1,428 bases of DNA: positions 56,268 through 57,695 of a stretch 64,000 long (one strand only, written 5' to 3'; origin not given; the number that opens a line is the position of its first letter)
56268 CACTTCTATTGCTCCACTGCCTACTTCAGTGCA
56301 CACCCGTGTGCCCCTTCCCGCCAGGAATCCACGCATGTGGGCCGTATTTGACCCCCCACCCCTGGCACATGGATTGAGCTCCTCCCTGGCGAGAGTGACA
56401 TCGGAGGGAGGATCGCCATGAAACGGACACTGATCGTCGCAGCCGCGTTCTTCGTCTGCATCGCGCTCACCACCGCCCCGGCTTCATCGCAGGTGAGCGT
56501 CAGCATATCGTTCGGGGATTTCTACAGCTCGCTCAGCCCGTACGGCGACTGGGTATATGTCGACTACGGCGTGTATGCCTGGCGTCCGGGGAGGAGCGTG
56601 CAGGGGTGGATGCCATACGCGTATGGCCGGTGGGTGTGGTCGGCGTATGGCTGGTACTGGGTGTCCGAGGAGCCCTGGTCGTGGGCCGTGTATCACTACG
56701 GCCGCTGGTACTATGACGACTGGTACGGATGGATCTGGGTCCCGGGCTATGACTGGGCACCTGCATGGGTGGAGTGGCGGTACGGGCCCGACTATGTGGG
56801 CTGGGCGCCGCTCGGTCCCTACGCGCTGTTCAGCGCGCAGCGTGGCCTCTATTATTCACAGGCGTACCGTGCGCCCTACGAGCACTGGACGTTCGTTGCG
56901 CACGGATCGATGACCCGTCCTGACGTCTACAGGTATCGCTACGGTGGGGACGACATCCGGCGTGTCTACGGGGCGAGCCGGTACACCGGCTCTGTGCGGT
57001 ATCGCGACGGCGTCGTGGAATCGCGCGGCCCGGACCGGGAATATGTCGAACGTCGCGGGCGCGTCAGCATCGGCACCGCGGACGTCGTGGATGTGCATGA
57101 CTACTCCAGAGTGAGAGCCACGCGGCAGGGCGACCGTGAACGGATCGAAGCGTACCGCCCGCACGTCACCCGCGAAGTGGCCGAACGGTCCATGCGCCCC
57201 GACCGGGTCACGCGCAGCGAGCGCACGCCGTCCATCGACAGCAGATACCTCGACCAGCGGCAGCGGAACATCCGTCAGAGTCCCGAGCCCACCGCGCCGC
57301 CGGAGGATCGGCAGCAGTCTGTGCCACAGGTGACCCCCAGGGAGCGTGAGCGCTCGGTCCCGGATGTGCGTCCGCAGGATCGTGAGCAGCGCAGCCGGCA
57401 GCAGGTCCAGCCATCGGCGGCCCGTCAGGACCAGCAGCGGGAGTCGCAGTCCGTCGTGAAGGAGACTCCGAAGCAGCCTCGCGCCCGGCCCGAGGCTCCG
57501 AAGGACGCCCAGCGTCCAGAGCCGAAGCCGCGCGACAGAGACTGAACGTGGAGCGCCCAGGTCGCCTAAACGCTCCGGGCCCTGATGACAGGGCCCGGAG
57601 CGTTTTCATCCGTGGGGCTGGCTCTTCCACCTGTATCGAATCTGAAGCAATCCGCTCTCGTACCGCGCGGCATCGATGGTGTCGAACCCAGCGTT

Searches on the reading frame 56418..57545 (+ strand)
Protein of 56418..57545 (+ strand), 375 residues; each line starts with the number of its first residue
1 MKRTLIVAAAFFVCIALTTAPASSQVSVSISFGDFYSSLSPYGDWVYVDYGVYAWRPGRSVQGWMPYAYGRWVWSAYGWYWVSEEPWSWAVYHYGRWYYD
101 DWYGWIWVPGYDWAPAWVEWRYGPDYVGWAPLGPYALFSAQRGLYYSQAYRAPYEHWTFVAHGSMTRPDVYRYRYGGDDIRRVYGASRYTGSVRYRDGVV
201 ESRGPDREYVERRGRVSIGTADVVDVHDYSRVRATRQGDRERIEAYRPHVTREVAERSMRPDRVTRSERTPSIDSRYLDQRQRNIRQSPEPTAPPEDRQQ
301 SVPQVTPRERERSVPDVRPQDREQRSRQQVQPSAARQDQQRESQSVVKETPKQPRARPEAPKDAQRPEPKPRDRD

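Call 79: search_protein_families(library=pfam, proteins=[window:56418-57545:+], max_evalue=0.00001)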
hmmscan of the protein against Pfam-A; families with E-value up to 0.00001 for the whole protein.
window:56418-57545:+ (375 aa): 1 family
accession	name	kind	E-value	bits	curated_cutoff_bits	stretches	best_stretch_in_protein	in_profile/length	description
PF20245.3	DUF6600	-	1.1e-28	99.7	27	1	37-134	2-100/102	Family of unknown function (DUF6600)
